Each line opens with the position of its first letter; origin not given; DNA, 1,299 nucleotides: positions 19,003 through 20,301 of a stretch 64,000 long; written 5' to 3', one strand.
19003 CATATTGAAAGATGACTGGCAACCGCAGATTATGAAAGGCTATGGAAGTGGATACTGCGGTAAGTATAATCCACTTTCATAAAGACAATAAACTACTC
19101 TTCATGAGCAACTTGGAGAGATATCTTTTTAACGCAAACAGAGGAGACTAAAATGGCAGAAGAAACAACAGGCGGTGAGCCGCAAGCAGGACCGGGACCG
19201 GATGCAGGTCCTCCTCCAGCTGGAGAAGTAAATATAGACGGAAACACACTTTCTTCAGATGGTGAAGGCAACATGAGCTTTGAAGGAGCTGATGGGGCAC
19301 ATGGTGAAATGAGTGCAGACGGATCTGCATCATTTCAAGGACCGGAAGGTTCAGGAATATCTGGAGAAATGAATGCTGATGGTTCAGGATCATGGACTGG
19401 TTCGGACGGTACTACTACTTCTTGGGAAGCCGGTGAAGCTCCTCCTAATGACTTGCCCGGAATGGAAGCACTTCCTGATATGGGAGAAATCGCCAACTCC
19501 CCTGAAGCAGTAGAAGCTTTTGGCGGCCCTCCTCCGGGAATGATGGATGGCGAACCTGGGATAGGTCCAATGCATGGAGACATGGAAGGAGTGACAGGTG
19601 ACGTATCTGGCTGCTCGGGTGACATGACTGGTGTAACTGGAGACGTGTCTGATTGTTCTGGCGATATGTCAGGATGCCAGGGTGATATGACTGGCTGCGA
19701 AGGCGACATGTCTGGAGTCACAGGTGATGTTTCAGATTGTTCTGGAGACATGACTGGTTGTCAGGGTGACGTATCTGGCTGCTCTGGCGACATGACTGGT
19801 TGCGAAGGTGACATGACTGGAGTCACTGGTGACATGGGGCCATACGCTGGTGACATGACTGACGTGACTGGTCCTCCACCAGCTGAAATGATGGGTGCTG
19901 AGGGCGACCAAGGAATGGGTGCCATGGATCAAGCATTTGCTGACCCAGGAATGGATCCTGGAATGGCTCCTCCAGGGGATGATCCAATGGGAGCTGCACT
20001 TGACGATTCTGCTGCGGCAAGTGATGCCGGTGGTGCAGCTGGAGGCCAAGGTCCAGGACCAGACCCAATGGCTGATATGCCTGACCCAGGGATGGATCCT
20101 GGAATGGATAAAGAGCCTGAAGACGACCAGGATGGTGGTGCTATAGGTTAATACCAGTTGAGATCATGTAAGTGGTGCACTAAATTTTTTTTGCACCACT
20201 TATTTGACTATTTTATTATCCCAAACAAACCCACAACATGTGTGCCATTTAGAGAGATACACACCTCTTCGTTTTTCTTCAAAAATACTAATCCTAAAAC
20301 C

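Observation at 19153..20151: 332-aa acidic protein built from GD(M/V)xG(C/V)x heptads, Met/Cys/Asp-rich: candidate soft-metal-binding or novel repeat fold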

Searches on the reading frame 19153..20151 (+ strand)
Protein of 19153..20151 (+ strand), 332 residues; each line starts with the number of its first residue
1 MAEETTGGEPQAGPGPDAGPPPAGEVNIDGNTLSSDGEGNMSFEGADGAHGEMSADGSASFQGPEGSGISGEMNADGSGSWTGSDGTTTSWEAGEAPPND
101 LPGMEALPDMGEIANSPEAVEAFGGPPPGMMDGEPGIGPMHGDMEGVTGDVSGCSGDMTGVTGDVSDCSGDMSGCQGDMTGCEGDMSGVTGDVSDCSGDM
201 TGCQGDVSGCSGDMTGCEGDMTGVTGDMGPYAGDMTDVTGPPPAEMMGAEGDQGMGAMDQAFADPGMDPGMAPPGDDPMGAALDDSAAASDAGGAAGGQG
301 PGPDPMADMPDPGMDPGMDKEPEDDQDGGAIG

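Call 6: search_protein_families(library=pfam, proteins=[window:19153-20151:+], max_evalue=0.01)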
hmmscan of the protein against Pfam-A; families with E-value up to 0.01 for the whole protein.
window:19153-20151:+ (332 aa): 0 families

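Call 7: search_protein_families(library=ncbifam, proteins=[window:19153-20151:+], max_evalue=0.01)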
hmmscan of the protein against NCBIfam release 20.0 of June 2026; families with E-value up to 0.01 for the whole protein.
window:19153-20151:+ (332 aa): 0 families

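Call 8: find_homologous_proteins(query=window:19153-20151:+, max_evalue=0.001)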
Query window:19153-20151:+ (332 aa): 53 proteins with E <= 0.001 among 7792 candidates.
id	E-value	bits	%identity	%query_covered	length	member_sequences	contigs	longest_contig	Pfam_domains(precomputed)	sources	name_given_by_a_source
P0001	1.4e-123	431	75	95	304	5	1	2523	-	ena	-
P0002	1.8e-114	401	69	95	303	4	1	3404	-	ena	-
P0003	1.4e-74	270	69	43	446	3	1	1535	-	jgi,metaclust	metaclust:\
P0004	5.5e-71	258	64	58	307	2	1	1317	-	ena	-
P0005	9.7e-71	257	59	58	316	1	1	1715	-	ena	-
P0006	2.2e-67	246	60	56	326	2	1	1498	-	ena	-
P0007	9.5e-65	238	85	33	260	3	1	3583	-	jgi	-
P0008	4.3e-61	226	58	58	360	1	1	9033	-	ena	-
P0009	1.6e-54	204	54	39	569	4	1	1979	-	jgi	jgi:uncharacterized protein YjbJ (UPF0337 family)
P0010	3.5e-54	203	60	57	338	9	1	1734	-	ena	-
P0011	3.4e-52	196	59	57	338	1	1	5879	-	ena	-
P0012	9.3e-52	195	64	58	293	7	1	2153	-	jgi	-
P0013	5.3e-50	189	63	58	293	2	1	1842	-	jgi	-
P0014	1.8e-49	187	64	58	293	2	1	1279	-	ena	-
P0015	1.9e-49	187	59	59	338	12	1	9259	-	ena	-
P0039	7.3e-20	90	61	29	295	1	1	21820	-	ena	-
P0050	1.3e-6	46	63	17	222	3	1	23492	-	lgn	-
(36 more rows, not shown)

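Call 11: find_encoding_contigs(protein=P0015, flank=10000, max_places=3)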
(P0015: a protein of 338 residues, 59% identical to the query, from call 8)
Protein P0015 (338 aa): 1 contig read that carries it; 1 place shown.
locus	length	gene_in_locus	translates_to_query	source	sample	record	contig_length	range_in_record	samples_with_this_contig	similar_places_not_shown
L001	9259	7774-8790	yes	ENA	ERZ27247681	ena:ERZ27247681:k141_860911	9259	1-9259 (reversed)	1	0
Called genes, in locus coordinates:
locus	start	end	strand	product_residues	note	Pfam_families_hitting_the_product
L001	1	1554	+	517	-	?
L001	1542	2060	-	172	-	PF01288:HPPK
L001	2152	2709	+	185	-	PF03602:Cons_hypoth95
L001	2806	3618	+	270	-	PF01255:Prenyltransf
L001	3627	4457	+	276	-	PF01148:CTP_transf_1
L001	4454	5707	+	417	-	PF02670:DXP_reductoisom, PF08436:DXP_redisom_C, PF13288:DXPR_C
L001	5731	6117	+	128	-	PF21631:A9CJY8-like_N (weak), PF13840:ACT_7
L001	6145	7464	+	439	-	PF02163:Peptidase_M50, PF00595:PDZ, PF13180:PDZ_2 (weak), PF17820:PDZ_6, PF21558:Pept_S41_N_bact (faint), PF13180:PDZ_2 (weak), PF17820:PDZ_6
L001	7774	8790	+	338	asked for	-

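Call 12: find_encoding_contigs(protein=P0008, flank=10000, max_places=3)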
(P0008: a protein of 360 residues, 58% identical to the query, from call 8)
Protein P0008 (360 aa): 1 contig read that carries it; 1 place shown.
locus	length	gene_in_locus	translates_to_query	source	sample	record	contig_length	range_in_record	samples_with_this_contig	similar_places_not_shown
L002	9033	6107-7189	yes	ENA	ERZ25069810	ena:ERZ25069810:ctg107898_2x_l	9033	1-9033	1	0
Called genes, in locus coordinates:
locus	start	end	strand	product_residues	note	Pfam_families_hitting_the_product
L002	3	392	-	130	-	?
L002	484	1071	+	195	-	PF03602:Cons_hypoth95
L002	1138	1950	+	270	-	PF01255:Prenyltransf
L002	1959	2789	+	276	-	PF01148:CTP_transf_1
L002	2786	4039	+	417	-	PF02670:DXP_reductoisom, PF08436:DXP_redisom_C, PF13288:DXPR_C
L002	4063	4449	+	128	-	PF21631:A9CJY8-like_N (weak), PF13840:ACT_7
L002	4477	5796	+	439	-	PF02163:Peptidase_M50, PF00595:PDZ, PF13180:PDZ_2 (weak), PF17820:PDZ_6 (weak), PF21558:Pept_S41_N_bact (faint), PF13180:PDZ_2 (weak), PF17820:PDZ_6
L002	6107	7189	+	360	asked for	-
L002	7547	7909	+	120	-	-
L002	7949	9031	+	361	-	?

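Call 13: find_encoding_contigs(protein=P0039, flank=10000, max_places=3)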
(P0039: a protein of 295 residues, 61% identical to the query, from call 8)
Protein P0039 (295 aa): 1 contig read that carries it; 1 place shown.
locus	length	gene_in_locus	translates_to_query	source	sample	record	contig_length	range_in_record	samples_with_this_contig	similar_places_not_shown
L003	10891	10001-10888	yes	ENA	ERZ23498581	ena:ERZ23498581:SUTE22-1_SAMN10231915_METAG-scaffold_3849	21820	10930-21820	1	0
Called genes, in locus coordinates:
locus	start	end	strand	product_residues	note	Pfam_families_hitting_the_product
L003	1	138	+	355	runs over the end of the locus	PF13365:Trypsin_2, PF00595:PDZ, PF13180:PDZ_2, PF17820:PDZ_6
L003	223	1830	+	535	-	PF00009:GTP_EFTU, PF01926:MMR_HSR1 (weak), PF22042:EF-G_D2, PF03144:GTP_EFTU_D2, PF16658:RF3_C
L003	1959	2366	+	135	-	PF01230:HIT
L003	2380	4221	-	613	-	PF00501:AMP-binding, PF23562:AMP-binding_C_3 (weak)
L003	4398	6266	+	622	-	PF00009:GTP_EFTU, PF03144:GTP_EFTU_D2, PF22042:EF-G_D2, PF00679:EFG_C, PF21018:BipA_C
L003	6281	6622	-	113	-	PF01258:zf-dskA_traR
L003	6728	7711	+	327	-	PF04909:Amidohydro_2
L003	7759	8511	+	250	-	PF00561:Abhydrolase_1 (weak), PF12146:Hydrolase_4 (faint), PF12697:Abhydrolase_6, PF20408:Abhydrolase_11 (faint), PF10142:PhoPQ_related (faint)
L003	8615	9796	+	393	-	PF01266:DAO (faint), PF01494:FAD_binding_3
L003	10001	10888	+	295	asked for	-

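Call 14: find_encoding_contigs(protein=P0050, flank=10000, max_places=3)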
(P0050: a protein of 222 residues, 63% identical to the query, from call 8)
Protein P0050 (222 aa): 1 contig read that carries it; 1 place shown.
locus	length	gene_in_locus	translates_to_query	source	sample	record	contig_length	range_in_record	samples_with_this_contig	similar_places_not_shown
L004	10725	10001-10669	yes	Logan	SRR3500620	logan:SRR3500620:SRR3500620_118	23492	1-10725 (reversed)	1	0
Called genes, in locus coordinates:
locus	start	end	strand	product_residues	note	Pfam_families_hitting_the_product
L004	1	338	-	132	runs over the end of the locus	PF01641:SelR, PF24046:At4g08330 (faint)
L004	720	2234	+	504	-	PF02321:OEP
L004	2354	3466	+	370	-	PF25917:BSH_RND (faint), PF25919:BSH_CusB (faint), PF25935:BSH_LcnD (faint), PF25973:BSH_CzcB (weak), PF25954:Beta-barrel_RND_2 (weak)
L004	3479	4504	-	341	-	PF00762:Ferrochelatase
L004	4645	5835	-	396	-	PF01960:ArgJ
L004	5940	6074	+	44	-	-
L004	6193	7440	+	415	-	PF28597:T2SSF_N, PF00482:T2SSF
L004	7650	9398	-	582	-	PF00027:cNMP_binding, PF26002:Beta-barrel_AprE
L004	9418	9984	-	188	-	PF00005:ABC_tran (weak)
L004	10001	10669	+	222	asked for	-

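Call 15: find_encoding_contigs(protein=P0011, flank=10000, max_places=3)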
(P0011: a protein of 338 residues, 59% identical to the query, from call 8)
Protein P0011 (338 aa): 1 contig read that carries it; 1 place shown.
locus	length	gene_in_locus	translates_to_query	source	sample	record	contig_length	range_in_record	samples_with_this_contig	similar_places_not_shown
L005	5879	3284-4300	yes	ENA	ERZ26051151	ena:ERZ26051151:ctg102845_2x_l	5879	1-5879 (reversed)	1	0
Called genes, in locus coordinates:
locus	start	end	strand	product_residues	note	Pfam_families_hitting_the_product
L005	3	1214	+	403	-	?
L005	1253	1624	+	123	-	PF21631:A9CJY8-like_N, PF13840:ACT_7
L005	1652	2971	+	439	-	PF02163:Peptidase_M50, PF00595:PDZ, PF13180:PDZ_2 (weak), PF17820:PDZ_6, PF21558:Pept_S41_N_bact (faint), PF13180:PDZ_2 (weak), PF17820:PDZ_6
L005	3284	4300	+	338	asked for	-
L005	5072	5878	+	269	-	?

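Call 16: search_protein_families(library=ncbifam, proteins=[L002:7547-7909:+, L002:7949-9031:+, L005:5072-5878:+, L004:9418-9984:-, L004:7650-9398:-], max_evalue=0.001)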
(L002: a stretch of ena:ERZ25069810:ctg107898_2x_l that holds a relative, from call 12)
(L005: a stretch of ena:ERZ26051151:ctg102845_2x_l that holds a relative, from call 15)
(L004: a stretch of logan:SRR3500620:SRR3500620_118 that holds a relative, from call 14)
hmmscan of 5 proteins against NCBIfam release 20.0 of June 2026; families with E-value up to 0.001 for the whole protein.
L002:7547-7909:+ (120 aa): 0 families

L002:7949-9031:+ (361 aa): 1 family
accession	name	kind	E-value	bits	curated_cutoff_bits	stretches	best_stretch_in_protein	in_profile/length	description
NF038329.2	gly_rich_SclB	equivalog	3.7e-06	26.1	325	1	169-355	129-319/442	LPXTG-anchored collagen-like adhesin Scl2/SclB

L005:5072-5878:+ (269 aa): 0 families

L004:9418-9984:- (188 aa): 152 families (the best 25 are shown)
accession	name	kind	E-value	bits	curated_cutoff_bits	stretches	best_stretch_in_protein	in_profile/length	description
TIGR01846.1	type_I_sec_HlyB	subfamily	1e-32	113.3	725.55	1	6-162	539-691/694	type I secretion system permease/ATPase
TIGR02204.1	MsbA_rel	hypoth_equivalog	3.3e-29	102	780.4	1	2-160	418-572/576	ABC transporter, permease/ATP-binding protein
NF008379.0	PRK11174.1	equivalog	9.7e-29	100.5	684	1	4-164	429-585/588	heme ABC transporter permease/ATP-binding protein CydD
TIGR00958.1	3a01208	subfamily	2e-27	95.8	874.6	1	4-160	561-711/711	antigen peptide transporter 2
TIGR03375.1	type_I_sec_LssB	subfamily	3.2e-27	95.2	693.1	1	3-150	546-689/696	type I secretion system permease/ATPase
TIGR02203.1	MsbA_lipidA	equivalog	7.4e-27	94.1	602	1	7-159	416-565/572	lipid A export permease/ATP-binding protein MsbA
TIGR03796.1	NHLM_micro_ABC1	equivalog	8.4e-26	90.4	853.3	1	4-160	559-709/710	NHLP family bacteriocin export ABC transporter peptidase/permease/ATPase subunit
NF008056.1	PRK10790.1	equivalog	1.6e-25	89.7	746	1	3-161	420-573/584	SmdB family multidrug efflux ABC transporter permease/ATP-binding protein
NF045513.1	HepA_fam_ABC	equivalog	1.9e-25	89.4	725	1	8-150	458-596/610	heterocyst formation ABC transporter subunit HepA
TIGR01193.1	bacteriocin_ABC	subfamily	9.4e-25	87.2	523.85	1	3-160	553-706/708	peptide cleavage/export ABC transporter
NF008364.0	PRK11160.1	equivalog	1e-24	87.1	630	1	8-161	424-573/575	heme ABC transporter ATP-binding protein/permease CydC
NF008381.0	PRK11176.1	equivalog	7.3e-24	84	867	1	6-160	425-576/582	lipid A ABC transporter ATP-binding protein/permease MsbA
TIGR03797.1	NHLM_micro_ABC2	equivalog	1.3e-23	83.4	709.4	1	10-160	539-682/686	NHLP bacteriocin export ABC transporter permease/ATPase subunit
NF010178.0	PRK13657.1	equivalog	2.1e-23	82.6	733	1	6-163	417-570/588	glucan ABC transporter ATP-binding protein/ permease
TIGR02857.1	CydD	equivalog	2.1e-22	79.8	435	1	5-135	403-529/529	thiol reductant ABC exporter subunit CydD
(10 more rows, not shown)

L004:7650-9398:- (582 aa): 11 families
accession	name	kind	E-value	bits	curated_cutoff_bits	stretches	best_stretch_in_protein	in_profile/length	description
TIGR01843.1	type_I_hlyD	subfamily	9.5e-78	262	208.65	1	167-580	4-421/422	HlyD family type I secretion periplasmic adaptor subunit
TIGR03794.1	NHLM_micro_HlyD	equivalog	4.3e-15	55.5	156.2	1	171-510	25-338/421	NHLP bacteriocin system secretion protein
TIGR01730.1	RND_mfp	subfamily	5.8e-10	38.6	94.9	1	421-498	130-203/322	efflux RND transporter periplasmic adaptor subunit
NF008732.0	PRK11753.1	equivalog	1.3e-09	37.9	266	1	20-125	33-140/214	cAMP-activated global transcriptional regulator CRP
TIGR00998.1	8a0101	subfamily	2.3e-09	36.7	390.8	1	169-493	7-268/334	EmrA/EmrK family multidrug efflux transporter periplasmic adaptor subunit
TIGR01000.1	bacteriocin_acc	subfamily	1.7e-07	30.5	258.85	1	172-416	26-283/457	bacteriocin secretion accessory protein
NF058543.1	ActPatMycb56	equivalog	6.5e-06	25.2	460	1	13-96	22-104/317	acetyltransferase Pat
NF006901.0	PRK09392.1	equivalog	7.9e-06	25.3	211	1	20-121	40-141/236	transcriptional activator FtrB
TIGR00999.1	8a0102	subfamily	3.9e-05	22.9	319.3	0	422-491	86-154/271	CzcB/NccB family metal efflux transporter periplasmic adaptor subunit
TIGR02971.1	heterocyst_DevB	subfamily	0.00048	19.6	129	0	210-494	20-268/327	ABC exporter membrane fusion protein, DevB family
TIGR03896.1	cyc_nuc_ocin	subfamily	0.00052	19.5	161.05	1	17-79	168-231/317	bacteriocin-type transport-associated protein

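Call 22: find_related_loci(query=A1, collection=genome_contigs, flank=10000)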
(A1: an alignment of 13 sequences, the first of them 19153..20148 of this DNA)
Query A1 (332 aa) in genome_contigs; peptide patterns used: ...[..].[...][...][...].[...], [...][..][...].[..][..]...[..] (x = any residue, [..] = any of these).
124 stretches matched a pattern; 3 encode a relative of the query (tblastn E <= 1e-3); 3 distinct loci.
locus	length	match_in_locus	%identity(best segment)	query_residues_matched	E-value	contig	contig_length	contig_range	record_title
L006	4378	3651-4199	64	140-332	1e-50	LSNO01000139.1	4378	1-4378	MAG: SAR324 cluster bacterium SAR324-CTD7B Contig231387, whole genome shotgun sequence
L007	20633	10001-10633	61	142-332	1e-47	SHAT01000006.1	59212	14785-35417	MAG: Proteobacteria bacterium isolate MED-G181 Proteobacteria-MED-G181-C6, whole genome shotgun sequence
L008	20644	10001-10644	64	140-332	1e-25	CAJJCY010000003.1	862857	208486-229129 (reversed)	MAG: uncultured SAR324 cluster bacterium isolate FRAM18_bin343 genome assembly, contig: FRAM18_bin343-3, whole genome sh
